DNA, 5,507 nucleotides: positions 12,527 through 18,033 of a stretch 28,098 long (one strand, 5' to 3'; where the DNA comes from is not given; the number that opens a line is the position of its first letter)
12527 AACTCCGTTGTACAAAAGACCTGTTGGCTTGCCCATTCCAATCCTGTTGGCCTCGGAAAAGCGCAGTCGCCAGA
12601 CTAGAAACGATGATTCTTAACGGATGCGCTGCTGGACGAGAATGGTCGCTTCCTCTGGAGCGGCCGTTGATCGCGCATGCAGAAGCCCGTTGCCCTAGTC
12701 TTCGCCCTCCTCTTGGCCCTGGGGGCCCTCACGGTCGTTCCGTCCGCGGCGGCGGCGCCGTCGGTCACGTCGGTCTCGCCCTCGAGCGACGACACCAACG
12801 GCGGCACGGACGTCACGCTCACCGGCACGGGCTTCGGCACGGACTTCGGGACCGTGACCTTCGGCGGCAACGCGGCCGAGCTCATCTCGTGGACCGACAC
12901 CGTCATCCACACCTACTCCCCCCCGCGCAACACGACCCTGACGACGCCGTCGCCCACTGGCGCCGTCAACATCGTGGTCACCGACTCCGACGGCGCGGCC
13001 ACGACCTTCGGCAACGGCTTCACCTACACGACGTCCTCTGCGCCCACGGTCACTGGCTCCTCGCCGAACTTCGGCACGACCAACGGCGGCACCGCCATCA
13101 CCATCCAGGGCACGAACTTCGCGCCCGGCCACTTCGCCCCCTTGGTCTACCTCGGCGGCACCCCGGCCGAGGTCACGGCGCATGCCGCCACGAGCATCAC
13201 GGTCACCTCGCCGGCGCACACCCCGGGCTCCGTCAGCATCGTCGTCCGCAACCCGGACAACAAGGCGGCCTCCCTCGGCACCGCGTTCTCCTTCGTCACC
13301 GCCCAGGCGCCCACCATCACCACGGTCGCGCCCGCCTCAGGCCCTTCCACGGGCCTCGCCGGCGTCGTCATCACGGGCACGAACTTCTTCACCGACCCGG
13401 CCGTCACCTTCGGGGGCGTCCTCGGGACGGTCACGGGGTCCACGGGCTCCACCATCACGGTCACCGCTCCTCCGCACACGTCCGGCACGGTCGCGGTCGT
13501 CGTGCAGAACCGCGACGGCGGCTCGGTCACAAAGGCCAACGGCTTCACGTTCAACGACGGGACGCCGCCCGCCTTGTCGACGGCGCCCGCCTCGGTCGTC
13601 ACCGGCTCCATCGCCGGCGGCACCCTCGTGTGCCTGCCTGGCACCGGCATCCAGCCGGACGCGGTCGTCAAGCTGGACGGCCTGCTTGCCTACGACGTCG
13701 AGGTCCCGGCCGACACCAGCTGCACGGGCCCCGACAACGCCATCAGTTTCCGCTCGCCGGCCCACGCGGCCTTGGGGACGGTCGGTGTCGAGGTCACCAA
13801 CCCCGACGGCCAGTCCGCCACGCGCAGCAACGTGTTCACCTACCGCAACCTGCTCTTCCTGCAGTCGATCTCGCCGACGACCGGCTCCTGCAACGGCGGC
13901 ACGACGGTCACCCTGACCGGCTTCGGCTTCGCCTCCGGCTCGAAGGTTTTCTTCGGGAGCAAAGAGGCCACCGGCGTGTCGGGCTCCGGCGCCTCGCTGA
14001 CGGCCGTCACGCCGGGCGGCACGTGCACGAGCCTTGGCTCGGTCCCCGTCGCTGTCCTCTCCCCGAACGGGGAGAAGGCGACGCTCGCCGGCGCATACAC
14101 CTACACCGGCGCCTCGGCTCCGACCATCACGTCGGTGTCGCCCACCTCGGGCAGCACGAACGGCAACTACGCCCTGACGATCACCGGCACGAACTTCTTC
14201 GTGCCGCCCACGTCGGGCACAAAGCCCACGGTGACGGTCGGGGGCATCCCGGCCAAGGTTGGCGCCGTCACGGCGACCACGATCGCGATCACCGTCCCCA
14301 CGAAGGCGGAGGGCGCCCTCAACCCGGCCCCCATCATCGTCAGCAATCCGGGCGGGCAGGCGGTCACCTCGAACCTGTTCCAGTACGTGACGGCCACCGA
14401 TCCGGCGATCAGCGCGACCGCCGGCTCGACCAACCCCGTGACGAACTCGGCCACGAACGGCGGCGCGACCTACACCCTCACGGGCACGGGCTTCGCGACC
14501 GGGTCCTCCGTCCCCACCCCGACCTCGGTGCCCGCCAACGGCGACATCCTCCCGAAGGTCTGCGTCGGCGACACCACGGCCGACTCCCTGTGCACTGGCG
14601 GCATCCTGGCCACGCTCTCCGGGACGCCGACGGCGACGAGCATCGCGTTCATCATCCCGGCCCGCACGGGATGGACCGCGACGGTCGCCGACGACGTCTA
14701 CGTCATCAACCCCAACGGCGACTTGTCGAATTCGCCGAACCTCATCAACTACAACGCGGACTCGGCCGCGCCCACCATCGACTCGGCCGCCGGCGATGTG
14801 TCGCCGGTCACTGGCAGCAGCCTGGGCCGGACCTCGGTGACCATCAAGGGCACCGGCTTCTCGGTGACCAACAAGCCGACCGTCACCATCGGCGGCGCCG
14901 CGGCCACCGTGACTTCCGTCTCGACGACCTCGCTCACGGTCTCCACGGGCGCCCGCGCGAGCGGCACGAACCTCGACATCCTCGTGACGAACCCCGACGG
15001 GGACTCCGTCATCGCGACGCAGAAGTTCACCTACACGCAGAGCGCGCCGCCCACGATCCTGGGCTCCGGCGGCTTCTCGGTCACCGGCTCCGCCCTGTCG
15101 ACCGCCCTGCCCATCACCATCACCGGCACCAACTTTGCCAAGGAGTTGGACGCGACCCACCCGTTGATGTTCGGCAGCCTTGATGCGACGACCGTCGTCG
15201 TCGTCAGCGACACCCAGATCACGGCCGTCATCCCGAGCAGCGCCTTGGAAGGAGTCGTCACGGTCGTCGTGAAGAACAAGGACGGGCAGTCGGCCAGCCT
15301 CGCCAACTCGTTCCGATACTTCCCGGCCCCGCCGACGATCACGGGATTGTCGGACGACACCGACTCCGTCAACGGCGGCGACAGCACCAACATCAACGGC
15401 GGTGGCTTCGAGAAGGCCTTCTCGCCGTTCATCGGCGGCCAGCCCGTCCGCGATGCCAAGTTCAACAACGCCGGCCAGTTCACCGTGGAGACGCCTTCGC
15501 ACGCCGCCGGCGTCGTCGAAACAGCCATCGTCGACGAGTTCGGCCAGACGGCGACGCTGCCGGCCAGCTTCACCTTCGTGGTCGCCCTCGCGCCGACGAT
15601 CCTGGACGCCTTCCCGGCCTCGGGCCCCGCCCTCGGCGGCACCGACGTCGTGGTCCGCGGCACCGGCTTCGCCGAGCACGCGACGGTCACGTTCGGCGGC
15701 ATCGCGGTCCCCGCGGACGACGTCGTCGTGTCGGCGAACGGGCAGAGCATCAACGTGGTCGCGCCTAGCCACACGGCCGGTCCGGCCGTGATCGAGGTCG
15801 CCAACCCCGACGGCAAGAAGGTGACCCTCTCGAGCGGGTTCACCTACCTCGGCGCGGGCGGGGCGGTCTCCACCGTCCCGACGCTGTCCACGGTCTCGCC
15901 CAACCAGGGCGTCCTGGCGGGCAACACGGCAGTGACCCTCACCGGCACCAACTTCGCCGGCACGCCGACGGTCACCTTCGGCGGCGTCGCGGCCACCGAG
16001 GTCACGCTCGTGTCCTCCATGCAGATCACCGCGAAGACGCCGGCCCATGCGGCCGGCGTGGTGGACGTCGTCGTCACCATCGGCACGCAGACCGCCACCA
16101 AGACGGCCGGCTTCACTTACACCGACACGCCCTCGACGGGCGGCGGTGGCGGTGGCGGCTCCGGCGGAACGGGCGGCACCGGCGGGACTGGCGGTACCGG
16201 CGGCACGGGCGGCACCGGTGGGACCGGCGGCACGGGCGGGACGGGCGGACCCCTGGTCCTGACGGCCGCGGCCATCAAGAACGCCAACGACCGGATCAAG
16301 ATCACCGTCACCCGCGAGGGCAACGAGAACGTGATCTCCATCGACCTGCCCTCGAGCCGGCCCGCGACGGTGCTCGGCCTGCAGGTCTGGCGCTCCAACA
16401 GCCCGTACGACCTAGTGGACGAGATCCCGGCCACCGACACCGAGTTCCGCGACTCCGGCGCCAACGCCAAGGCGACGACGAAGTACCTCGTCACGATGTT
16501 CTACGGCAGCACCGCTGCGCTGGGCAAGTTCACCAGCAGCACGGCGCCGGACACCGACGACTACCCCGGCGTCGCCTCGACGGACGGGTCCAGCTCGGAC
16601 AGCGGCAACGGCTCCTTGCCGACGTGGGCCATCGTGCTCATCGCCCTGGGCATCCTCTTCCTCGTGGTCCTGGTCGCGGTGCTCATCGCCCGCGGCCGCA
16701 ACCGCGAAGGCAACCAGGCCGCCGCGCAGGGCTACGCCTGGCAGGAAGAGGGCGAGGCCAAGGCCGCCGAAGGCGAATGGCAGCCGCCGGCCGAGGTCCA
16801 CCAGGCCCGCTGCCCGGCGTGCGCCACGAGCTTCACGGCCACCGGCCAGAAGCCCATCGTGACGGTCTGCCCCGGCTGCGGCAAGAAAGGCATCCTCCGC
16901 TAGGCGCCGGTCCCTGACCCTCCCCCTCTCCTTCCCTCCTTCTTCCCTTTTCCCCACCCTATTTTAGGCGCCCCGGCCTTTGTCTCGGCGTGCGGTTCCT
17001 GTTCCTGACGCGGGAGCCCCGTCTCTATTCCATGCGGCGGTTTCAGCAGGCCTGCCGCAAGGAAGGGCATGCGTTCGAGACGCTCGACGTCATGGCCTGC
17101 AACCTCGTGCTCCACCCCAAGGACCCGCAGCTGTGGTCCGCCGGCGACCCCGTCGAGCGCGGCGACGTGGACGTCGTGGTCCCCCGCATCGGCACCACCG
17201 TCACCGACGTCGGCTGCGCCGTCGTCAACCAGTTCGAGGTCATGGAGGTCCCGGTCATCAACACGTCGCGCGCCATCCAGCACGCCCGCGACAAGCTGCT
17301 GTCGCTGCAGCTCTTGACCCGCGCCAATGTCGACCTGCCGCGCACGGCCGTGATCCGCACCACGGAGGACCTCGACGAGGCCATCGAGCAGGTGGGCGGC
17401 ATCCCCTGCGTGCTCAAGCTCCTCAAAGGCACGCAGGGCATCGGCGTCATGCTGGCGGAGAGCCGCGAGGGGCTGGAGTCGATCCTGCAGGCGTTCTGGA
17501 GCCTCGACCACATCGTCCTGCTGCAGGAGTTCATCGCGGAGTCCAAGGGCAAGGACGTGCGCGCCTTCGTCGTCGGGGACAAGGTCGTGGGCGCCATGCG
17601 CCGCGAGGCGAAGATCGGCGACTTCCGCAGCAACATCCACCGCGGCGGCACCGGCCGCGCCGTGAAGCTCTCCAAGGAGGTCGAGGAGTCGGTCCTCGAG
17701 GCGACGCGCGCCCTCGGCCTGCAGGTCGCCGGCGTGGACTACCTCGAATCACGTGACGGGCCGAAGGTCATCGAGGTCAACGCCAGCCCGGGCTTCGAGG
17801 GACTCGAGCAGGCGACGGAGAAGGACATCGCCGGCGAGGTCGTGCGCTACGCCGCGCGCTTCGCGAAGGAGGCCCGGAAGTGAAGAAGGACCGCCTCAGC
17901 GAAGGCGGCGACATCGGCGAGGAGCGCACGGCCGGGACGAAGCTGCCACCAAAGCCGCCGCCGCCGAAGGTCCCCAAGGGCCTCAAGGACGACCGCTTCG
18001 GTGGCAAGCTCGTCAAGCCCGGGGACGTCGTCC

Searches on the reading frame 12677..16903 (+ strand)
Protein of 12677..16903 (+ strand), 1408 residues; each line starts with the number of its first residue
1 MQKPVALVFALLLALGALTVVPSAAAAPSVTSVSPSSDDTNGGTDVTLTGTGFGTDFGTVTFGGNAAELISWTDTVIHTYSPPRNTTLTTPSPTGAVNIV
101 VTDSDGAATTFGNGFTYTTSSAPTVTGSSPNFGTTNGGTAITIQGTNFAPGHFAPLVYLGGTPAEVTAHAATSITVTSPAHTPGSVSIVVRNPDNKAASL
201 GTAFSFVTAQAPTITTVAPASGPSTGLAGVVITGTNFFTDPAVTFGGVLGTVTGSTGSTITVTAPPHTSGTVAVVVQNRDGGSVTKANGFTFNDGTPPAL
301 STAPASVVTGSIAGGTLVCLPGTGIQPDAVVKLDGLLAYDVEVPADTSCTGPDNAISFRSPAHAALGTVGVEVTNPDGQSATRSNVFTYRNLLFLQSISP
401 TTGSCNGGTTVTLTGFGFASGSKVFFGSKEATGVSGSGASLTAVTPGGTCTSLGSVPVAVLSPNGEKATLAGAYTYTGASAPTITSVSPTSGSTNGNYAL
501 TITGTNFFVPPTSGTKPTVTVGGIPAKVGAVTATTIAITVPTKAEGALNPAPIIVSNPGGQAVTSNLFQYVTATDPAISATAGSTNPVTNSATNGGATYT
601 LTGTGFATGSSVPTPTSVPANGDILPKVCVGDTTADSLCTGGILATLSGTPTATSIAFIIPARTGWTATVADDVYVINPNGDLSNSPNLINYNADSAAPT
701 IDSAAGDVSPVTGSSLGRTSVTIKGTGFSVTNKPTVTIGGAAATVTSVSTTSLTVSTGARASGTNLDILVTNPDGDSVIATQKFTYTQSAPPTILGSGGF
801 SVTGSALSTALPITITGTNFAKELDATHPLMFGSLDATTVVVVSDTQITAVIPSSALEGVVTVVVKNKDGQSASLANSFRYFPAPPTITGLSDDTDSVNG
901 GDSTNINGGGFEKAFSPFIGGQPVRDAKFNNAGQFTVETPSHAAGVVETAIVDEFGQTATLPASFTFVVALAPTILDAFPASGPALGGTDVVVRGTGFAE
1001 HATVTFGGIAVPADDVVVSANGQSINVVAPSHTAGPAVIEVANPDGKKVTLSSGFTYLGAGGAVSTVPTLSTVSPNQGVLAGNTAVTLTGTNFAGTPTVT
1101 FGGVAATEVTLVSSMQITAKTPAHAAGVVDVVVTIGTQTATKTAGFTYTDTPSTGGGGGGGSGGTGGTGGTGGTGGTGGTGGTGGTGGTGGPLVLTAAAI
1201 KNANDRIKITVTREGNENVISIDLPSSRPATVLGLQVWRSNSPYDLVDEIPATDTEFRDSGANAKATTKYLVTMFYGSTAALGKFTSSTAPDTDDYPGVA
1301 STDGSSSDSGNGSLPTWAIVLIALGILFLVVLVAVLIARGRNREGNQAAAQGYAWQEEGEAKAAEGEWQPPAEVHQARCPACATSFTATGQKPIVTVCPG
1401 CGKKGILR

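Call 17: search_protein_families(library=pfam, proteins=[window:12677-16903:+], max_evalue=0.001)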
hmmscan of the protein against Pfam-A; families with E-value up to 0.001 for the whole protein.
window:12677-16903:+ (1408 aa): 2 families
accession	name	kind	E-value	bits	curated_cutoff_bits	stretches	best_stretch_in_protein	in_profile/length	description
PF01833.30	TIG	-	1.3e-110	362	20.9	9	123-206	1-84/84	IPT/TIG domain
PF20144.5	TIG_SUH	-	1.8e-10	41.3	24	0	1068-1127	2-58/94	TIG domain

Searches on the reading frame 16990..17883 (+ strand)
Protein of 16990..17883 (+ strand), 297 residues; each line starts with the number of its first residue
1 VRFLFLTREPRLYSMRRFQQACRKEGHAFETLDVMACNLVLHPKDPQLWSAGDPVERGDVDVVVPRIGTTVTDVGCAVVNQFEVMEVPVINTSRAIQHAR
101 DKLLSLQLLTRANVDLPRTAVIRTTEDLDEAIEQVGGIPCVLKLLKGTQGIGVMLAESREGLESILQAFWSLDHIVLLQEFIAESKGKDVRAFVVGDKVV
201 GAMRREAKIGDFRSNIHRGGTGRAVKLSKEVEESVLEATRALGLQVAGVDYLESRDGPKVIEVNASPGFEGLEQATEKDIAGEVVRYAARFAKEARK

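Call 17: search_protein_families(library=pfam, proteins=[window:16990-17883:+], max_evalue=0.001)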
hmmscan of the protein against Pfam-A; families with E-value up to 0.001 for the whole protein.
window:16990-17883:+ (297 aa): 7 families
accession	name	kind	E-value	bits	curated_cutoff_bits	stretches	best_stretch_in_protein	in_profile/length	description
PF08443.16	RimK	-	1.4e-57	194.8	21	1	99-287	1-187/188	RimK-like ATP-grasp domain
PF18030.7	Rimk_N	-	1.4e-26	93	26.4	1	1-96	1-94/94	RimK PreATP-grasp domain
PF02955.21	GSH-S_ATP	-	1.6e-17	63.9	23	1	116-266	12-163/175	Prokaryotic glutathione synthetase, ATP-grasp domain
PF02655.19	ATP-grasp_3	-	1.3e-08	35.5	23.2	1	99-265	1-155/160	ATP-grasp domain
PF14397.11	ATPgrasp_ST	-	2.4e-07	30.7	31.4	1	89-195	9-116/278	Sugar-transfer associated ATP-grasp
PF07478.18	Dala_Dala_lig_C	-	9e-07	29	24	1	118-269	17-178/204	D-ala D-ala ligase C-terminus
PF14398.11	ATPgrasp_YheCD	-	0.00017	21.4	26.8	0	113-222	26-136/255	YheC/D like ATP-grasp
